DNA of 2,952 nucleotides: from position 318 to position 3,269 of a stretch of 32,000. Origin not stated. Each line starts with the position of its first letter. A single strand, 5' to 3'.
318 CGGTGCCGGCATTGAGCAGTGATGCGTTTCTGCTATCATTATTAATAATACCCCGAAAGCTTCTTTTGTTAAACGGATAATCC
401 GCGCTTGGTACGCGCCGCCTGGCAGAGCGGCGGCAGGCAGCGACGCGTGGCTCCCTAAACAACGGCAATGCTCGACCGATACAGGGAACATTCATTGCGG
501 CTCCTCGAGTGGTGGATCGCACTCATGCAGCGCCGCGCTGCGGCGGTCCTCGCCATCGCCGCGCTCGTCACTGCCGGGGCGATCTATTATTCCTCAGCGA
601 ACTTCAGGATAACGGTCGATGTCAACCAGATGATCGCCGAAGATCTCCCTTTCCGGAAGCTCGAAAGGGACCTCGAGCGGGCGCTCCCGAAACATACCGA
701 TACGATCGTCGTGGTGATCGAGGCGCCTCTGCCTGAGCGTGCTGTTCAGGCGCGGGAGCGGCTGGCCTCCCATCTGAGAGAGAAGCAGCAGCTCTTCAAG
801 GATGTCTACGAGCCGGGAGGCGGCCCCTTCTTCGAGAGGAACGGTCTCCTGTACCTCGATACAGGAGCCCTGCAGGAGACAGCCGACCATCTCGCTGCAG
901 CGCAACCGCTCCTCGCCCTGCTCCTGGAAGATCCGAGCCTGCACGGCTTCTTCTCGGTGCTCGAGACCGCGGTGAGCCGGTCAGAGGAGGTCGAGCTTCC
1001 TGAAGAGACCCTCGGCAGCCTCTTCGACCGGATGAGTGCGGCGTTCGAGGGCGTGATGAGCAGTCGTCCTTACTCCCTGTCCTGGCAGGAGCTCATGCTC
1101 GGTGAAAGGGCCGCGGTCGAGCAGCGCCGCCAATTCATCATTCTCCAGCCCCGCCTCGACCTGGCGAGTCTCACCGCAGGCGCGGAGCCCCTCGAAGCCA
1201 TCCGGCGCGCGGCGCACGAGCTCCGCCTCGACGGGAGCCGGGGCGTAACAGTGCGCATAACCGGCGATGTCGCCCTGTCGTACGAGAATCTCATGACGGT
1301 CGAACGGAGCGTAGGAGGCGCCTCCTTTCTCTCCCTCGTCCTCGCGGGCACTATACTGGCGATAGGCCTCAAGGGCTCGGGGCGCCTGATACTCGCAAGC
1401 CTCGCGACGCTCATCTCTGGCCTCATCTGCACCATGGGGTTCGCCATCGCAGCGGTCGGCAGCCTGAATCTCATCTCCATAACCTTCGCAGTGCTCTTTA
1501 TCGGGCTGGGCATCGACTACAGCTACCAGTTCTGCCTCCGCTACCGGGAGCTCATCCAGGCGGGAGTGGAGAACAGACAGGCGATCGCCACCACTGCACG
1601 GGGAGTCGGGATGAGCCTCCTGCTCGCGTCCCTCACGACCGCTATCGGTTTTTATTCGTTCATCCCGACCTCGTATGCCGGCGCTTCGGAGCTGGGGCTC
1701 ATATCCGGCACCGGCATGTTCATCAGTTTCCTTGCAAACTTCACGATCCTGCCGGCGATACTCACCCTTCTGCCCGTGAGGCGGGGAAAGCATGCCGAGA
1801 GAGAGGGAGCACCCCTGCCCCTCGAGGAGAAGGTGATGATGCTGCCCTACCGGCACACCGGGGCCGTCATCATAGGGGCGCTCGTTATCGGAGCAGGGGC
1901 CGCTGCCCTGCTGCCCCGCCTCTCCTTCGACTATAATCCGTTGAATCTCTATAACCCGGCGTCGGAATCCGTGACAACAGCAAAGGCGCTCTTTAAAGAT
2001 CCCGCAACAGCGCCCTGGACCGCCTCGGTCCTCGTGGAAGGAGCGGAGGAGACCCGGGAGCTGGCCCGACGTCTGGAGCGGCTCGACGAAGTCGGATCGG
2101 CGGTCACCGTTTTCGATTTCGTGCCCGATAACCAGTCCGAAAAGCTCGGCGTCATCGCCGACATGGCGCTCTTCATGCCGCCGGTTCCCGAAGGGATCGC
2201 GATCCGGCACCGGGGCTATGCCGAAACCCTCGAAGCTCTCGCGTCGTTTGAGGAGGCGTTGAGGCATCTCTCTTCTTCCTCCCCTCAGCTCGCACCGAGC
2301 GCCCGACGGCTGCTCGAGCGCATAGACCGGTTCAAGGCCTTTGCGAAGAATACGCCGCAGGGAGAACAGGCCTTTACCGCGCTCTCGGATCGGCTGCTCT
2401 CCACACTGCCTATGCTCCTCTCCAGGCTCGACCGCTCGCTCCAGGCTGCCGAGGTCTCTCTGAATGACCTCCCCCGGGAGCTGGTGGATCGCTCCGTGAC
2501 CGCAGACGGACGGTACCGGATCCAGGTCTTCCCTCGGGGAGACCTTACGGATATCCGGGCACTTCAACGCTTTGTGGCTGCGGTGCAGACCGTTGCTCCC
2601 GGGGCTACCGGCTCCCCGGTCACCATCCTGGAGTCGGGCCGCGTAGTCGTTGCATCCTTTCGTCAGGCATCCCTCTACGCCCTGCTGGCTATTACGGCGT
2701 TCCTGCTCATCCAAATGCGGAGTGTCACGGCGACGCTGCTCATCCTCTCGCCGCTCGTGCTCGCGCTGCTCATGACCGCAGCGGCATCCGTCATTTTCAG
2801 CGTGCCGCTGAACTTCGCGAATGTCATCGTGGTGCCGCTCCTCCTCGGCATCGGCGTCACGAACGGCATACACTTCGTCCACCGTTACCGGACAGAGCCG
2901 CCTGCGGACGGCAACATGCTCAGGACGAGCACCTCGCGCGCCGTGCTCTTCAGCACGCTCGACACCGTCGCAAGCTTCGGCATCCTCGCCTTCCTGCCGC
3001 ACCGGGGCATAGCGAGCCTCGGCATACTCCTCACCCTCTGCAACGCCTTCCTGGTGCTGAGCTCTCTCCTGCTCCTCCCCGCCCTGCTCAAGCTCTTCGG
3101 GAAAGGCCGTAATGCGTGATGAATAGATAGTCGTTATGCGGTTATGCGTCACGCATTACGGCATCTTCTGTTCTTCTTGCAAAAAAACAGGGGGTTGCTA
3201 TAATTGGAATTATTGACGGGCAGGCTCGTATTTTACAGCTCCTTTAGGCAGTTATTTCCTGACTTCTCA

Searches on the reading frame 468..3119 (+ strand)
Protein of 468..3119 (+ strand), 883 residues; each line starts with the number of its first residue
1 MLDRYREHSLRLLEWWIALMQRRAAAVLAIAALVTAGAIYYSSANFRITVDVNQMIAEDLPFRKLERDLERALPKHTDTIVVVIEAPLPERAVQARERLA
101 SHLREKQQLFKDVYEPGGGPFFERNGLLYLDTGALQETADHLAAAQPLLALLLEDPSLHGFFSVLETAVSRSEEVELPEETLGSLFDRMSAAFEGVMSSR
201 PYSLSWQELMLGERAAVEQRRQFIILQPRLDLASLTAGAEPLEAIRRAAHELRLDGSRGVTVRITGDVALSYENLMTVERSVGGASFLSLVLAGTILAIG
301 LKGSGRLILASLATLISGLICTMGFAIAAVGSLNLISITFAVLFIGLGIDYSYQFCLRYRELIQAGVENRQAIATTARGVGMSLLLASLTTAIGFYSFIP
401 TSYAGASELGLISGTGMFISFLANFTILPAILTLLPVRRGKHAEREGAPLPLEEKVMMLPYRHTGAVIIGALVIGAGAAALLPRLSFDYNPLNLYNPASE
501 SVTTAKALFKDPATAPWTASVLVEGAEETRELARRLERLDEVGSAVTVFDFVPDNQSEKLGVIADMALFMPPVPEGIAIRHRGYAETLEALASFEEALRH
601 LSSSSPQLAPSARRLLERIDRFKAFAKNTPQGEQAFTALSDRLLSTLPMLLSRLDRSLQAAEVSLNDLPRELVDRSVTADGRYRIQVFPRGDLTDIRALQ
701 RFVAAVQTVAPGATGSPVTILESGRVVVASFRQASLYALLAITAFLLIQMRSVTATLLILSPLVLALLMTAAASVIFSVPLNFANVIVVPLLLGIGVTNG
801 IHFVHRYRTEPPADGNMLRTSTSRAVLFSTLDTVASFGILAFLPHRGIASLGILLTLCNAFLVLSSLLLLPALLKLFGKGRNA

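Call 6: search_protein_families(library=ncbifam, proteins=[window:468-3119:+], max_evalue=0.00001)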
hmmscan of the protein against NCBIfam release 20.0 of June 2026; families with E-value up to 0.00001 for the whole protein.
window:468-3119:+ (883 aa): 5 families
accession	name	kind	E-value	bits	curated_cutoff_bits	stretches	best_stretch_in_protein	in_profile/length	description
TIGR03480.1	HpnN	hypoth_equivalog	5e-288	957.8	751.85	1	15-875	4-857/862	hopanoid biosynthesis associated RND transporter like protein HpnN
NF052374.1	HopndTporHpnN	equivalog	2.1e-211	704.4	1100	1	17-874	9-854/858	hopanoid transporter HpnN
NF045600.2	BstA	equivalog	6e-43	146.9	1400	1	242-881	243-901/903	sterol transporter cytoplasmic membrane protein BstA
TIGR00921.1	2A067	subfamily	7.2e-41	140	351.9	2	257-444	169-355/733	hydrophobe/amphiphile efflux-3 (HAE3) family transporter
TIGR00833.1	actII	subfamily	4.2e-24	84.9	874.7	1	236-530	128-428/910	MMPL family RND transporter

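Call 7: search_protein_families(library=pfam, proteins=[window:468-3119:+], max_evalue=0.001)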
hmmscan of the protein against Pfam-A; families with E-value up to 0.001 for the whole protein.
window:468-3119:+ (883 aa): 2 families
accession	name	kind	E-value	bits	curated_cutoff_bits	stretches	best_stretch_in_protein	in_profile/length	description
PF03176.21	MMPL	-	5.4e-28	98.3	20.5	2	236-438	101-305/333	MMPL family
PF12349.14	Sterol-sensing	-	4.3e-06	27.1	22.3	1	307-442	8-142/153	Sterol-sensing domain of SREBP cleavage-activation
